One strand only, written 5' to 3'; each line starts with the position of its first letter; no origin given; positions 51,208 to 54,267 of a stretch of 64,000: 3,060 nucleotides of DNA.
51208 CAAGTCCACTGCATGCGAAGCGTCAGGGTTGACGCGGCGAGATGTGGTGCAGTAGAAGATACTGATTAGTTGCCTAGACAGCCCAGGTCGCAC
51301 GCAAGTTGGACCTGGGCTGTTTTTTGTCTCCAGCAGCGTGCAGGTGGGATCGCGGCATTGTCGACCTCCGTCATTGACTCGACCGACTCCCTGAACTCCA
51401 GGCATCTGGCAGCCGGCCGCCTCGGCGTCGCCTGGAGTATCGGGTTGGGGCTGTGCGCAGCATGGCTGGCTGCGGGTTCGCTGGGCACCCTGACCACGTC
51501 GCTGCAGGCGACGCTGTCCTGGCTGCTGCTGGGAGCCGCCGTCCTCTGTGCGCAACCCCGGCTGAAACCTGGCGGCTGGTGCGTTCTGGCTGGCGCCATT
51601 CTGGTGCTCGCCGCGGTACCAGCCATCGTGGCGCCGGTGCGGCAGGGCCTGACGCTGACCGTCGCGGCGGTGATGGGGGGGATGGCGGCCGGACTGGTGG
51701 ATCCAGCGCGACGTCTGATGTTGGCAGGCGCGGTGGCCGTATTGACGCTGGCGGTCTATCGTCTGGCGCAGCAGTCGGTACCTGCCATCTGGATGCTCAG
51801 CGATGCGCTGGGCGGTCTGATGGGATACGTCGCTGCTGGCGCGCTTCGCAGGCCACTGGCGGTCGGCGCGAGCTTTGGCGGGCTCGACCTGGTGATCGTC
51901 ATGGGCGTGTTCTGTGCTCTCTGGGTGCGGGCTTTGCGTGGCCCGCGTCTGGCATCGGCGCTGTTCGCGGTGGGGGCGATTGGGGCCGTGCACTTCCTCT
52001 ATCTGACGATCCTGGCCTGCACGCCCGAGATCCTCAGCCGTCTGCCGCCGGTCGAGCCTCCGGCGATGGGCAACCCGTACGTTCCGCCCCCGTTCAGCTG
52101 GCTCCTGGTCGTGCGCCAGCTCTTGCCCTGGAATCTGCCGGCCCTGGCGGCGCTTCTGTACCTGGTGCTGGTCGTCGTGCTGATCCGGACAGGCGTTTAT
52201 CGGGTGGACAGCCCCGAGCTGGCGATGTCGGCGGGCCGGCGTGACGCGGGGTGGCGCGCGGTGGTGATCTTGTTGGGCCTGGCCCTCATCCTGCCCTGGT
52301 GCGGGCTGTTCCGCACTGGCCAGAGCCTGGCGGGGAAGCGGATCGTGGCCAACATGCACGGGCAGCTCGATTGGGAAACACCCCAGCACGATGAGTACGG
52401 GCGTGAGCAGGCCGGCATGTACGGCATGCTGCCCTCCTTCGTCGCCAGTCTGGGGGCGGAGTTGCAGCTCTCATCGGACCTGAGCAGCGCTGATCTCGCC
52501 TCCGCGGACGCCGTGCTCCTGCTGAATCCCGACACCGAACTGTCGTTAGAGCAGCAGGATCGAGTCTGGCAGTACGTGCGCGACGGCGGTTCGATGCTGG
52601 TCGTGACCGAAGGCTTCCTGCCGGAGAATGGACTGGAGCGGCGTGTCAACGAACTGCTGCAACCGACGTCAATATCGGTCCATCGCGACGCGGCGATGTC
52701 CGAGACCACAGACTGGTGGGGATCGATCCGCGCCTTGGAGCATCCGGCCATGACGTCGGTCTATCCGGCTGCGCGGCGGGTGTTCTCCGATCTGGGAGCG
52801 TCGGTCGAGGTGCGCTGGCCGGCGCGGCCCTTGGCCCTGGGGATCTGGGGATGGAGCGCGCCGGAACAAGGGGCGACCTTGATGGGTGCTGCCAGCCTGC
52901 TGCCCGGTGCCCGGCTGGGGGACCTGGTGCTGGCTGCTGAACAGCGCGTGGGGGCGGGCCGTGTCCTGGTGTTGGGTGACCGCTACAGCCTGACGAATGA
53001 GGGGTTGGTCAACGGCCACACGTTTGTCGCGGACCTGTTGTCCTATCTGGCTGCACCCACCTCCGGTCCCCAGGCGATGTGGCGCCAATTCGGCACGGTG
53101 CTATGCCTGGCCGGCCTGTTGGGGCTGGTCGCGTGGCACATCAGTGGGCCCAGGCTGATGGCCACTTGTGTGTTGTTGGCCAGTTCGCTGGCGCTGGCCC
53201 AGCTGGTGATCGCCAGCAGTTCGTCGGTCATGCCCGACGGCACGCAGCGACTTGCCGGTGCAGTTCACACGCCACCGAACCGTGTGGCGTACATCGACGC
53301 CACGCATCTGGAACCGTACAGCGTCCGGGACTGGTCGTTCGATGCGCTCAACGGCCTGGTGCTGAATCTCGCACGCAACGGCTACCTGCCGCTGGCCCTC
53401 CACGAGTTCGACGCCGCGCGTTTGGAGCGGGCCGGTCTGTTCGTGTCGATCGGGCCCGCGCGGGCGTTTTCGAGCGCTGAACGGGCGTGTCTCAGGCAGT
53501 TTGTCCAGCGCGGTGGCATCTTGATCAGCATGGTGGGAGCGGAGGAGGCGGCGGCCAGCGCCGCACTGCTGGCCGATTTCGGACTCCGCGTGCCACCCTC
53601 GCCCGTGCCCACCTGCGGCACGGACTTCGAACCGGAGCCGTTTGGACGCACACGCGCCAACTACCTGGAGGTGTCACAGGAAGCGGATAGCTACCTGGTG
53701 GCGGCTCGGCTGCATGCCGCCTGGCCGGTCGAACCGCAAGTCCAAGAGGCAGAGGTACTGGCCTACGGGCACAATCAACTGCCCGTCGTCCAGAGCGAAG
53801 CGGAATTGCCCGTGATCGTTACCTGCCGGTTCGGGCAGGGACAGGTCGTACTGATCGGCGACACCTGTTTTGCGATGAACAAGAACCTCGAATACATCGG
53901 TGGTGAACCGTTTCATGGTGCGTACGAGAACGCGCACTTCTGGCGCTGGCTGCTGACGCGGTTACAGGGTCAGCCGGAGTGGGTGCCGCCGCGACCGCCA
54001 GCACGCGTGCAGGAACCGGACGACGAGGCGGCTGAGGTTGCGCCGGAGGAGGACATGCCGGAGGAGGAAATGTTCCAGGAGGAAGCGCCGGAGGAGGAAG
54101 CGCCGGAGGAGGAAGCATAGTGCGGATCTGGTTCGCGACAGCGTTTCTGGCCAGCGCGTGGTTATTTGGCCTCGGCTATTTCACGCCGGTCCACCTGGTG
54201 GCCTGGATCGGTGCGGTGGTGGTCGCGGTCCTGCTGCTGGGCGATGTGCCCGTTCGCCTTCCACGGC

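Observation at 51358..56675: Two translationally coupled paralogous giant membrane proteins (polytopic N-domain + duplicated GldG/ThuA/DUF4350-like periplasmic domains) immediately downstream of the Cys-repeat gene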

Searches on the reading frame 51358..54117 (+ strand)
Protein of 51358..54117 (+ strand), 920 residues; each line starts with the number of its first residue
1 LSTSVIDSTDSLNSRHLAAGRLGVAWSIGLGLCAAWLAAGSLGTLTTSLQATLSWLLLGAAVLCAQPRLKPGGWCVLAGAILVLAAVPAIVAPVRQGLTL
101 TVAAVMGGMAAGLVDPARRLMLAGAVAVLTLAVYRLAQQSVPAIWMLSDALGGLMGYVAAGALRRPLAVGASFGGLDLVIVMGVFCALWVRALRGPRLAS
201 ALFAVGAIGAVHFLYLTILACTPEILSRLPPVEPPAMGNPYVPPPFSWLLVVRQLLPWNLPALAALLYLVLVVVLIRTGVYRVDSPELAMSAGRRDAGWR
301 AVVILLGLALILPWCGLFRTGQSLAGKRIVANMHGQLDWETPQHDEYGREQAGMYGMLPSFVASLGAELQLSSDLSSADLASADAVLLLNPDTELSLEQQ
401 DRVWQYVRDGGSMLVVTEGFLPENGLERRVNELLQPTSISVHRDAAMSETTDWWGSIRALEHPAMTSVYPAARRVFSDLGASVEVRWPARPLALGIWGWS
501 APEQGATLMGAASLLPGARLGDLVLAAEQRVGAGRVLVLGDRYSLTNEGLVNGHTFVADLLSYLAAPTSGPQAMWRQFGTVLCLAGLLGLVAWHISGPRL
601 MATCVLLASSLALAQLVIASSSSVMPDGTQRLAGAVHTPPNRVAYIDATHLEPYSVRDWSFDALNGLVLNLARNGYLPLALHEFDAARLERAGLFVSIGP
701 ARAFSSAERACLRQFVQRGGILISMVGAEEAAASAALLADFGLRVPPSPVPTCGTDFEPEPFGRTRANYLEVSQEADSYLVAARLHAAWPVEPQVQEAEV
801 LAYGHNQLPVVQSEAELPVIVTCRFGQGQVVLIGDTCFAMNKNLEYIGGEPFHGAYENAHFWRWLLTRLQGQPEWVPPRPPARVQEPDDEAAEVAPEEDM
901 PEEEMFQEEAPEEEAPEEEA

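Call 6: search_protein_families(library=pfam, proteins=[window:51358-54117:+], max_evalue=0.1)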
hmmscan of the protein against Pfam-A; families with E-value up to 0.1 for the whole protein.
window:51358-54117:+ (920 aa): 4 families
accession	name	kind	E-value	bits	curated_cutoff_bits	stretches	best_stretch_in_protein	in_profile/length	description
PF14258.12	DUF4350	-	3e-17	63.9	30.4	2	359-554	13-172/181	Domain of unknown function (DUF4350)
PF23355.1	IFT52_GIFT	-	6.8e-09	35.6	27.2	2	683-729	37-83/246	IFT52 GIFT domain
PF09822.16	ABC_transp_aux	-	6.6e-07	29.3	34.7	1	373-419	36-82/288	ABC-type uncharacterized transport system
PF06283.17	ThuA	-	0.0047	17.6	33.4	0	372-420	40-89/209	Trehalose utilisation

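Call 7: search_protein_families(library=ncbifam, proteins=[window:51358-54117:+], max_evalue=0.1)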
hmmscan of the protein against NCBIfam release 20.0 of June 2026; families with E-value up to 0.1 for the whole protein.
window:51358-54117:+ (920 aa): 1 family
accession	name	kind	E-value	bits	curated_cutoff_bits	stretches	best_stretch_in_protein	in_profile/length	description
TIGR03521.1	GldG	equivalog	0.0003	19.5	389.85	0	688-727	231-270/552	gliding motility-associated ABC transporter substrate-binding protein GldG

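Call 11: find_homologous_proteins(query=window:51358-54117:+)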
Query window:51358-54117:+ (920 aa): 43 proteins with E <= 0.001 among 8000 candidates.
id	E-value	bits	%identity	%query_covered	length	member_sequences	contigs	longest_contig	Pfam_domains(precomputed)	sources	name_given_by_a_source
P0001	0.0e+0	2048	100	100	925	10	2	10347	PF14258.13,PF09822.17,PF23355.2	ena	-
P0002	0.0e+0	1403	71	97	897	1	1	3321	PF14258.13,PF09822.17,PF23355.2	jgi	jgi:hypothetical protein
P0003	0.0e+0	1319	69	95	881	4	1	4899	PF14258.13,PF09822.17,PF23355.2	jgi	jgi:hypothetical protein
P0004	0.0e+0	1314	68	96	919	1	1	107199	PF14258.13,PF09822.17,PF23355.2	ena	-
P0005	0.0e+0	1141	60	99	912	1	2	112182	PF14258.13,PF09822.17,PF23355.2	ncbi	ncbi:MAG: DUF4350 domain-containing protein [Pirellulaceae bacterium]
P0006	0.0e+0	1112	60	94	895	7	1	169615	PF14258.13,PF09822.17,PF23355.2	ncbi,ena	-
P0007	0.0e+0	1093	59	92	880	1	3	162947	PF14258.13,PF09822.17,PF23355.2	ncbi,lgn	-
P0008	0.0e+0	1085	58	95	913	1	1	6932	PF14258.13,PF09822.17,PF23355.2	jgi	-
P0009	0.0e+0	1040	56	98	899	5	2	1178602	PF14258.13,PF09822.17,PF23355.2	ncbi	ncbi:MAG: DUF4350 domain-containing protein [Pirellulaceae bacterium]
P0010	5.8e-285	966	54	96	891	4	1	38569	PF14258.13,PF09822.17,PF23355.2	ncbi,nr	ncbi:MAG: hypothetical protein MUF48_09960 [Pirellulaceae bacterium]|nr:hypothetical protein [Pirell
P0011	2.3e-267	908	51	93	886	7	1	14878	PF14258.13,PF09822.17,PF23355.2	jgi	jgi:hypothetical protein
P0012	1.1e-256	872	49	99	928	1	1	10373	PF14258.13,PF06283.18,PF09822.17,PF23355.2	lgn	-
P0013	2.6e-212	725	44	93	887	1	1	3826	PF14258.13,PF09822.17,PF23355.2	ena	-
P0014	5.0e-209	715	47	82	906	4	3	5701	PF14258.13,PF09822.17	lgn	-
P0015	1.8e-200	686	44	91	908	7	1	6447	PF14258.13,PF09822.17,PF23355.2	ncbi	-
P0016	2.3e-197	676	44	91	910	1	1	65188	PF14258.13,PF09822.17,PF23355.2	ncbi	-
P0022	6.7e-175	602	43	83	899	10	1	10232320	PF14258.13,PF09822.17,PF23355.2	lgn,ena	-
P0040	7.7e-122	426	34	94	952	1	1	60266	PF14258.13,PF09822.17,PF23355.2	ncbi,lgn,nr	ncbi:MAG: hypothetical protein JXB62_19810 [Pirellulales bacterium]|nr:hypothetical protein [Pirellu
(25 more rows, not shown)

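Call 14: find_encoding_contigs(protein=P0009, flank=10000, max_places=2)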
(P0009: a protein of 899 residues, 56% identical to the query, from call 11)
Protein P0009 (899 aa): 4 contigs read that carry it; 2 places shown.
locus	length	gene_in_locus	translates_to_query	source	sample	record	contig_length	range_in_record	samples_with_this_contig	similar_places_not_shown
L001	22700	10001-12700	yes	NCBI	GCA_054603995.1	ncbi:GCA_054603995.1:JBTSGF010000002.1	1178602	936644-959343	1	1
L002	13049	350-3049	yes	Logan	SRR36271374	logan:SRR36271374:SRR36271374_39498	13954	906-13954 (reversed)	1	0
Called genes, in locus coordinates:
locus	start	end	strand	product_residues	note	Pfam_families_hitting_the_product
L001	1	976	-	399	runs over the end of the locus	PF01541:GIY-YIG (faint), PF27096:UvrC_M, PF02151:UVR (weak)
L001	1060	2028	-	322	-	PF00389:2-Hacid_dh, PF02826:2-Hacid_dh_C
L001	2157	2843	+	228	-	PF01791:DeoC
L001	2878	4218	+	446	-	PF01408:GFO_IDH_MocA, PF19051:GFO_IDH_MocA_C2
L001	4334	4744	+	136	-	-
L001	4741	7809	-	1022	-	PF06439:3keto-disac_hyd, PF17389:Bac_rhamnosid6H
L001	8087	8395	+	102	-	-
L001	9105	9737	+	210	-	-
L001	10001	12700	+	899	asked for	PF09822:ABC_transp_aux (faint), PF14258:DUF4350, PF23355:IFT52_GIFT (faint), PF14258:DUF4350 (weak)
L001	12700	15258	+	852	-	PF09822:ABC_transp_aux (faint), PF23355:IFT52_GIFT (weak), PF14258:DUF4350 (weak)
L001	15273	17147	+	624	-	PF00009:GTP_EFTU, PF22042:EF-G_D2, PF03144:GTP_EFTU_D2, PF00679:EFG_C, PF21018:BipA_C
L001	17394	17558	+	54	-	-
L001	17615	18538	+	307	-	PF07596:SBP_bac_10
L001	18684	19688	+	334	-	-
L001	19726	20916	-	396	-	-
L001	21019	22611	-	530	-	PF00550:PP-binding, PF00155:Aminotran_1_2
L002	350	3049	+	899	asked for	PF09822:ABC_transp_aux (faint), PF14258:DUF4350, PF23355:IFT52_GIFT (faint), PF14258:DUF4350 (weak)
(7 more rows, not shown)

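Call 15: find_encoding_contigs(protein=P0022, flank=10000, max_places=2)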
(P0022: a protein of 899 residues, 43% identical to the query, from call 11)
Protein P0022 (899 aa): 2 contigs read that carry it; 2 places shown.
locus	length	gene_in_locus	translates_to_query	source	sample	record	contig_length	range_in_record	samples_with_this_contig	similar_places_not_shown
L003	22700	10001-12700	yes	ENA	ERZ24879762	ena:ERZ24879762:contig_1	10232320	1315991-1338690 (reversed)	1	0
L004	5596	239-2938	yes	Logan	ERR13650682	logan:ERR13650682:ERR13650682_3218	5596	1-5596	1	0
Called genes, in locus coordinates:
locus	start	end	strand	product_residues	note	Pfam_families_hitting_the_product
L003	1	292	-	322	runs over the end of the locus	PF13673:Acetyltransf_10 (faint), PF00583:Acetyltransf_1, PF13508:Acetyltransf_7 (weak), PF08445:FR47 (weak)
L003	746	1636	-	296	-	PF13485:Peptidase_MA_2 (weak)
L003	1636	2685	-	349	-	PF13692:Glyco_trans_1_4, PF13524:Glyco_trans_1_2, PF00534:Glycos_transf_1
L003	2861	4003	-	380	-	PF04551:GcpE, PF26540:GcpE_C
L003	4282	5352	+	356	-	-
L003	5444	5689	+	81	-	-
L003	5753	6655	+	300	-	PF02899:Phage_int_SAM_1, PF00589:Phage_integrase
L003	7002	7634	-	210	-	PF00072:Response_reg, PF00196:GerE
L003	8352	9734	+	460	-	PF00072:Response_reg, PF13191:AAA_16 (weak), PF00158:Sigma54_activat, PF14532:Sigma54_activ_2, PF00004:AAA (weak), PF07728:AAA_5, PF25601:AAA_lid_14, PF02954:HTH_8, +2 more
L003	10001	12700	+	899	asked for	PF09822:ABC_transp_aux (faint), PF14258:DUF4350 (weak), PF23355:IFT52_GIFT (faint), PF14258:DUF4350 (weak)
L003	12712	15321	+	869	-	PF09822:ABC_transp_aux (weak), PF14258:DUF4350 (faint), PF23355:IFT52_GIFT (weak)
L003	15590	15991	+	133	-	-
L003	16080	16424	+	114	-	PF01844:HNH, PF14279:HNH_5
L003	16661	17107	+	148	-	PF01814:Hemerythrin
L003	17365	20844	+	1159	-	PF00890:FAD_binding_2 (faint), PF07992:Pyr_redox_2 (faint), PF12831:FAD_oxidored, PF00754:F5_F8_type_C, PF22633:F5_F8_type_C_2 (weak), PF12831:FAD_oxidored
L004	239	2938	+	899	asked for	PF09822:ABC_transp_aux (faint), PF14258:DUF4350 (weak), PF23355:IFT52_GIFT (faint), PF14258:DUF4350 (weak)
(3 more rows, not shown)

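Call 18: find_encoding_contigs(protein=P0040, flank=10000, max_places=1)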
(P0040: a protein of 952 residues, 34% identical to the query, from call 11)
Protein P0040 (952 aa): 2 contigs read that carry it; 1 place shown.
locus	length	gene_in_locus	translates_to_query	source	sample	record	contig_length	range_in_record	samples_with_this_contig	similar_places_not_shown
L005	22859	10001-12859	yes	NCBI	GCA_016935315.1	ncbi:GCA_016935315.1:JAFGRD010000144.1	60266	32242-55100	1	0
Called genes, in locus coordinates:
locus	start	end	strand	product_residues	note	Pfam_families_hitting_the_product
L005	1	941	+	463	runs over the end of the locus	PF00072:Response_reg, PF00158:Sigma54_activat, PF14532:Sigma54_activ_2, PF00004:AAA (weak), PF07724:AAA_2 (weak), PF07728:AAA_5 (weak), PF25601:AAA_lid_14, PF02954:HTH_8, +2 more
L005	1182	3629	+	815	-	PF00245:Alk_phosphatase, PF01676:Metalloenzyme (weak), PF00245:Alk_phosphatase (weak)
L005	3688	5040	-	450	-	PF07642:BBP2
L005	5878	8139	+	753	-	PF05228:CHASE4, PF00512:HisKA, PF02518:HATPase_c, PF00072:Response_reg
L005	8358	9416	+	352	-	PF00248:Aldo_ket_red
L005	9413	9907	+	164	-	PF14537:Cytochrom_c3_2 (faint)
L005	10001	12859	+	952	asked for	PF09822:ABC_transp_aux (weak), PF14258:DUF4350, PF23355:IFT52_GIFT (faint)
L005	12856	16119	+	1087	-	PF09822:ABC_transp_aux (weak), PF14258:DUF4350 (weak), PF23355:IFT52_GIFT (faint)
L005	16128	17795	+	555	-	-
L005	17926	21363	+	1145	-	PF00890:FAD_binding_2 (faint), PF01134:GIDA (faint), PF07992:Pyr_redox_2 (faint), PF12831:FAD_oxidored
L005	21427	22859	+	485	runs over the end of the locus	PF13396:PLDc_N (weak), PF13091:PLDc_2, PF00614:PLDc, PF13091:PLDc_2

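Call 19: find_encoding_contigs(protein=P0016, flank=10000, max_places=1)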
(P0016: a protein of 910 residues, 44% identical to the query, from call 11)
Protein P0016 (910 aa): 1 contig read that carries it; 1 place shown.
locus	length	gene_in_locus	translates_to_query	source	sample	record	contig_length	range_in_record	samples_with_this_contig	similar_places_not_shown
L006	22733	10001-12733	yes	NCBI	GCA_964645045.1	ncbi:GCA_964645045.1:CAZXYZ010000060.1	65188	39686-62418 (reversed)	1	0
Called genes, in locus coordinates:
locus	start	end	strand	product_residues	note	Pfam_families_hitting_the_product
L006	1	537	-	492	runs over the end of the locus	PF02321:OEP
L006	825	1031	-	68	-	-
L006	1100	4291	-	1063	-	PF00873:ACR_tran, PF03176:MMPL (faint)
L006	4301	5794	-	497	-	PF25917:BSH_RND (faint), PF00364:Biotin_lipoyl (faint), PF25989:YknX_C (weak)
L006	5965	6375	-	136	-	-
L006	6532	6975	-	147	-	-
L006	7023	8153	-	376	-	PF06723:MreB_Mbl, PF00022:Actin (weak), PF14450:FtsA (weak)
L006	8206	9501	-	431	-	-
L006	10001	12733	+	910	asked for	PF09822:ABC_transp_aux (weak), PF14258:DUF4350, PF23355:IFT52_GIFT (weak)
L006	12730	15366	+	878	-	PF09822:ABC_transp_aux (weak), PF23355:IFT52_GIFT (weak), PF14258:DUF4350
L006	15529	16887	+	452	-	PF00989:PAS, PF08448:PAS_4, PF13426:PAS_9, PF00158:Sigma54_activat, PF14532:Sigma54_activ_2, PF07728:AAA_5, PF25601:AAA_lid_14, PF02954:HTH_8, +1 more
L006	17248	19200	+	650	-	-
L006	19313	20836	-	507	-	PF00884:Sulfatase, PF01663:Phosphodiest (faint), PF16347:SGSH_C (faint), PF14707:Sulfatase_C (faint)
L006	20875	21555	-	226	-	-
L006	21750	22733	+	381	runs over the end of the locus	-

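Call 29: search_solved_structures(query=A2, max_evalue=1)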
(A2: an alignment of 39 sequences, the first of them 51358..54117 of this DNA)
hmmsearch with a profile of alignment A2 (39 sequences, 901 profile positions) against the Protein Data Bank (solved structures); distinct sequences matched with E-value up to 1: 5.
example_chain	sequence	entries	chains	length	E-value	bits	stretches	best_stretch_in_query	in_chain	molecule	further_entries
5fmr_A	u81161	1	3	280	4e-08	34.8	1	377-454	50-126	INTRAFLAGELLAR TRANSPORT PROTEIN COMPONENT IFT52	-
8bd7_B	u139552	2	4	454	1e-07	33.4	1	377-454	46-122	Osm-6-like protein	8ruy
5fms_A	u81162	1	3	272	2.7e-06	28.7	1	664-752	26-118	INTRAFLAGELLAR TRANSPORT PROTEIN 52 HOMOLOG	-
9rmk_A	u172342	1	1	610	0.0045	18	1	46-144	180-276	Oligosaccharyltransferase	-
6v55_A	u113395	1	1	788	0.39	11.6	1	127-179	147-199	Adhesion G-protein coupled receptor G6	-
